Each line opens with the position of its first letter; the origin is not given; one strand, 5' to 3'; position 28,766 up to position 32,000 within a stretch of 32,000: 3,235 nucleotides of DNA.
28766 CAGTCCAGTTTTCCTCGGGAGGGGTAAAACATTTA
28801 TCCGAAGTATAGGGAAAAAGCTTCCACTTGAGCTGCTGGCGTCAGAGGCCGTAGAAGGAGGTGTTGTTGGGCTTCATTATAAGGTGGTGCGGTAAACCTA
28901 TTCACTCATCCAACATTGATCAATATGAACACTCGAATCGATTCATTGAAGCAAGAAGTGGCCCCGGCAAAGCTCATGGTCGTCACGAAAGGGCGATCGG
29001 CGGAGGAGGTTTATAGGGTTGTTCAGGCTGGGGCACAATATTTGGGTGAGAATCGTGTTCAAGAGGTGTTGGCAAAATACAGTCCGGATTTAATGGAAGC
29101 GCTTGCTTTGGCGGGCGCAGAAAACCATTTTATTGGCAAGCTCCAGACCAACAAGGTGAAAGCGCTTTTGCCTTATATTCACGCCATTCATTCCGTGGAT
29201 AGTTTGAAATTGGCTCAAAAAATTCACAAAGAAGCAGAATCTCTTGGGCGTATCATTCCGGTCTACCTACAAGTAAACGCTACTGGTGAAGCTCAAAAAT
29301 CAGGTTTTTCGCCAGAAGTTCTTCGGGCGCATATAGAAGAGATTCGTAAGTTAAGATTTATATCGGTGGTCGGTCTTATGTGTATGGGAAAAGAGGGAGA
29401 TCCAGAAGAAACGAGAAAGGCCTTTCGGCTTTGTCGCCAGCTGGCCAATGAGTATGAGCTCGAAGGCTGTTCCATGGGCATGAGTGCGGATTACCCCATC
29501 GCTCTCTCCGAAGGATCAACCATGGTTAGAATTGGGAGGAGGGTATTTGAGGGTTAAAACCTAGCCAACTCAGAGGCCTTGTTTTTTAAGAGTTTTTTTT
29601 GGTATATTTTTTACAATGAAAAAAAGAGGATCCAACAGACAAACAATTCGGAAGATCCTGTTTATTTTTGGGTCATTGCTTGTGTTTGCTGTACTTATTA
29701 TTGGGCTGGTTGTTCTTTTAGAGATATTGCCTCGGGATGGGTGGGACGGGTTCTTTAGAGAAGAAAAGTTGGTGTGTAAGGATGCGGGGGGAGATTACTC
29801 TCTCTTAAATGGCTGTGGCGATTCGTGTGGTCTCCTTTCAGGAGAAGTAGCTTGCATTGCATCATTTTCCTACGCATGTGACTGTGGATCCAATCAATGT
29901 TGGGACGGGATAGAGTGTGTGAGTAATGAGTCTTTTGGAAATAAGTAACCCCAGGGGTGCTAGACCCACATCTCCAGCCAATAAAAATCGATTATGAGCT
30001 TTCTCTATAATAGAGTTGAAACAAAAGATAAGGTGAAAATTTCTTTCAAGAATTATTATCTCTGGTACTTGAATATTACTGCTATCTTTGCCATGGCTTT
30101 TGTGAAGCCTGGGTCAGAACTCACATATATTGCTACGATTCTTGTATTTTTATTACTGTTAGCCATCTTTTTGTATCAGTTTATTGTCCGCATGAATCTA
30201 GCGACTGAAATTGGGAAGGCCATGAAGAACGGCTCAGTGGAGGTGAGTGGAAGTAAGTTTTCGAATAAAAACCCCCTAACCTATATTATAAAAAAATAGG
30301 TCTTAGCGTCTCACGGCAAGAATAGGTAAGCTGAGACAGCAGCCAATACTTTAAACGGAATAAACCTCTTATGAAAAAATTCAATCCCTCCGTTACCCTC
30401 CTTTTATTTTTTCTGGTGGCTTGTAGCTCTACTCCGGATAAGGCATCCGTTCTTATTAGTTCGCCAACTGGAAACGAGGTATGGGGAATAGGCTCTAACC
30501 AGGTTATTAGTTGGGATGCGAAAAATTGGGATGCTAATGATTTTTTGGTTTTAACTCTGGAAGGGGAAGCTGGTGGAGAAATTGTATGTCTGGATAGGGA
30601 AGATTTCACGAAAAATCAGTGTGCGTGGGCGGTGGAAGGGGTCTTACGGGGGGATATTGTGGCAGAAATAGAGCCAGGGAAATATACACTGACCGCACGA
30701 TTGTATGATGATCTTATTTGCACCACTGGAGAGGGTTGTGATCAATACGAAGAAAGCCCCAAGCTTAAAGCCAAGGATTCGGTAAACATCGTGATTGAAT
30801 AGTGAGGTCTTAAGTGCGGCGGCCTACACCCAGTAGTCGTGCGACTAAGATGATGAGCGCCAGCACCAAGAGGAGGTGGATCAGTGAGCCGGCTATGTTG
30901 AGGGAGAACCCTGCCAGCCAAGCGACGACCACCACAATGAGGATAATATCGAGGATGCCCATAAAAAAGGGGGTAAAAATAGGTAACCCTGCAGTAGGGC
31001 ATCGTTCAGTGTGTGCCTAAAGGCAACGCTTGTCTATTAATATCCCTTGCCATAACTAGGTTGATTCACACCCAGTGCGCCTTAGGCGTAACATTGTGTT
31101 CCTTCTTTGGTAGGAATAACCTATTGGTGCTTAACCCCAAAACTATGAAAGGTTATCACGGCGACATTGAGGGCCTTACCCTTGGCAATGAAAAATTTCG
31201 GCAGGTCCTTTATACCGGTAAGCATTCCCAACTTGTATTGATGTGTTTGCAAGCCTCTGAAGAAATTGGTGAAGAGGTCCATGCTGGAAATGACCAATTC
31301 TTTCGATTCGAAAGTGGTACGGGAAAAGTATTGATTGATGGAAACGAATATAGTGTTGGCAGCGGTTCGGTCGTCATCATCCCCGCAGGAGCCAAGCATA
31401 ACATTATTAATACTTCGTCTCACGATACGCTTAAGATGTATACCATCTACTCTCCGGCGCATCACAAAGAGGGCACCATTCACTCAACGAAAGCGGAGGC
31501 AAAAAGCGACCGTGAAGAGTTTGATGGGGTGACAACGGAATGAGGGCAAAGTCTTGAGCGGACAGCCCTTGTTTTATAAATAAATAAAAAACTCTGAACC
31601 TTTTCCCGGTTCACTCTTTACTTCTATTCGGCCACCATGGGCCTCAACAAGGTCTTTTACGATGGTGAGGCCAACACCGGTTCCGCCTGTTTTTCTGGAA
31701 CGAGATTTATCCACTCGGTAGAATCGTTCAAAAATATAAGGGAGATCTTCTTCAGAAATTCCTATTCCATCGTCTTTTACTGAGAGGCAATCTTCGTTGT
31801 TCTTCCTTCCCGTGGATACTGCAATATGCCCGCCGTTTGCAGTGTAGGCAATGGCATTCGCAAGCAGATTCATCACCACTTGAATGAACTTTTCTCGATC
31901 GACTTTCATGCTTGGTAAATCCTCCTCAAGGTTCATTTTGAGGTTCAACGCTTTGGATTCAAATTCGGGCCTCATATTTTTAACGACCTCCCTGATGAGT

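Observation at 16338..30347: Twelve same-orientation repeats divide 14 kb into about 11 ORF-plus-3'-repeat cassettes: an integron-like array built on a non-attC repeat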

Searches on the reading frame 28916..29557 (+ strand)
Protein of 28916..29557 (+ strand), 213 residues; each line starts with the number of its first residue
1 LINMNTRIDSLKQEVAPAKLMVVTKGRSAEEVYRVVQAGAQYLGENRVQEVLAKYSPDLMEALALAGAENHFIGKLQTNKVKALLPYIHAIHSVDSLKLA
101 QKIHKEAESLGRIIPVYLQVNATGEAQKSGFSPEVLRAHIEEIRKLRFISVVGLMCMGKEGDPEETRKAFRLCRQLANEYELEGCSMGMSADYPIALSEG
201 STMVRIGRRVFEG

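Call 17: search_protein_families(library=pfam, proteins=[window:28916-29557:+], max_evalue=0.01)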
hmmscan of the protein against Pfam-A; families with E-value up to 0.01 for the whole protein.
window:28916-29557:+ (213 aa): 1 family
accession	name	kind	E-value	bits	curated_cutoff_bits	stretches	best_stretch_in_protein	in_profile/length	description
PF01168.26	Ala_racemase_N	-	1.6e-20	74.3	24.1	1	5-207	7-212/220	Alanine racemase, N-terminal domain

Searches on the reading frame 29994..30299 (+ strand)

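Call 17: search_protein_families(library=pfam, proteins=[window:29994-30299:+], max_evalue=0.01)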
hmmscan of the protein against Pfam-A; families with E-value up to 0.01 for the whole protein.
window:29994-30299:+ (101 aa): 1 family
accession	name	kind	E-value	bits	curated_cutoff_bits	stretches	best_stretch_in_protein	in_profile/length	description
PF17672.6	FIMP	-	0.0089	16.4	25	0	34-69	89-126/130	Fertilisation-influencing membrane protein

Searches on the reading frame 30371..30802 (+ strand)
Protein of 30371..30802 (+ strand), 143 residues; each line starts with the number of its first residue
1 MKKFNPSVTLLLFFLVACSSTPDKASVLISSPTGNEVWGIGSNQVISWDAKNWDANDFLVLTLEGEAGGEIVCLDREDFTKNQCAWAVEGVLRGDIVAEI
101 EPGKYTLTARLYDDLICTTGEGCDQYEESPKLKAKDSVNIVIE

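Call 17: search_protein_families(library=pfam, proteins=[window:30371-30802:+], max_evalue=0.01)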
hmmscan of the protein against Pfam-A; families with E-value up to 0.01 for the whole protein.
window:30371-30802:+ (143 aa): 0 families

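Call 69: find_encoding_contigs(protein=window:30371-30802:+, flank=10000, max_places=3)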
Protein window:30371-30802:+ (143 aa): 1 contig read that carries it; 1 place shown.
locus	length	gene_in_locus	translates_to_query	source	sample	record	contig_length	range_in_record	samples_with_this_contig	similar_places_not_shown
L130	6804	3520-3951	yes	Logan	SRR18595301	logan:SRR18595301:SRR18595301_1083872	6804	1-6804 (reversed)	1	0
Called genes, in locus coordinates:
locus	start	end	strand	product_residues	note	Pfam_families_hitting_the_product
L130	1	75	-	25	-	?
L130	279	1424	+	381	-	PF00989:PAS, PF08448:PAS_4, PF13426:PAS_9, PF04542:Sigma70_r2, PF08281:Sigma70_r4_2, PF04545:Sigma70_r4 (weak)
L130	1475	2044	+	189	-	PF01872:RibD_C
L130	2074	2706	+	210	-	PF01168:Ala_racemase_N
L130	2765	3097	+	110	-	-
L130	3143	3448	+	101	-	-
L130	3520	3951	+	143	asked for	-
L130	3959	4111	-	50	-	PF18919:DUF5670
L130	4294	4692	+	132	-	PF07883:Cupin_2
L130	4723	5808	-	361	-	PF00672:HAMP, PF00512:HisKA, PF02518:HATPase_c, PF13589:HATPase_c_3 (weak)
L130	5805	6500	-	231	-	PF00072:Response_reg, PF00486:Trans_reg_C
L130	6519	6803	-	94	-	?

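Call 80: search_protein_families(library=pfam, proteins=[L130:5805-6500:-], max_evalue=0.001)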
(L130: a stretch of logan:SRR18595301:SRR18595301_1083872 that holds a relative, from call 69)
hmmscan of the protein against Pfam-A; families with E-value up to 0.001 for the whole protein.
L130:5805-6500:- (231 aa): 2 families
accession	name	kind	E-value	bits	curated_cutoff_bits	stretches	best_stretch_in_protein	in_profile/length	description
PF00072.30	Response_reg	-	2.9e-27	95.5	30.2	1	7-115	2-111/111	Response regulator receiver domain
PF00486.34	Trans_reg_C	-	4.6e-24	84.7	26.2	1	152-228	2-77/77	Transcriptional regulatory protein, C terminal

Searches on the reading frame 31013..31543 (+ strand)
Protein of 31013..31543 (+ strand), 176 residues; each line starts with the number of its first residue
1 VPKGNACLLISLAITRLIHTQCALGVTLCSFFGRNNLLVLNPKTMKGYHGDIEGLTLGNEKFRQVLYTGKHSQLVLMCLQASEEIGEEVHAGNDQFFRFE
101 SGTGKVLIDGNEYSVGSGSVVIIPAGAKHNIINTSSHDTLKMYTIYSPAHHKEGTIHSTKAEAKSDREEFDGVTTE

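Call 17: search_protein_families(library=pfam, proteins=[window:31013-31543:+], max_evalue=0.01)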
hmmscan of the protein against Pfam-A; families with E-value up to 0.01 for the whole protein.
window:31013-31543:+ (176 aa): 4 families
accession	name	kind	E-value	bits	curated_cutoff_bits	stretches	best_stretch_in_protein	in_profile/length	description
PF07883.17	Cupin_2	-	7.1e-14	51.7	27.2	1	76-146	2-70/70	Cupin domain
PF02311.25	AraC_binding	-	7.5e-05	22.9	21.1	1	100-147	30-76/135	AraC-like ligand binding domain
PF11699.14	CENP-C_C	-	0.0036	18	29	1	99-139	39-79/85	Mif2/CENP-C like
PF01957.25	NfeD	-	0.008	16.8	29.1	0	100-133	15-47/57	NfeD-like C-terminal, partner-binding domain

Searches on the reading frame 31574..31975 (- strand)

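Call 17: search_protein_families(library=pfam, proteins=[window:31574-31975:-], max_evalue=0.01)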
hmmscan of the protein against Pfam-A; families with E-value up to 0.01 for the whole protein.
window:31574-31975:- (133 aa): 3 families
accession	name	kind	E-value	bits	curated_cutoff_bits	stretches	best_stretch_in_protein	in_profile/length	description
PF02518.31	HATPase_c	-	1.5e-31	109.6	26.4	1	26-133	2-107/111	Histidine kinase-, DNA gyrase B-, and HSP90-like ATPase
PF13589.12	HATPase_c_3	-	3.4e-07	30.8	25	1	31-103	4-77/137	Histidine kinase-, DNA gyrase B-, and HSP90-like ATPase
PF14501.12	HATPase_c_5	-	0.00074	19.8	22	1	29-122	5-91/102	GHKL domain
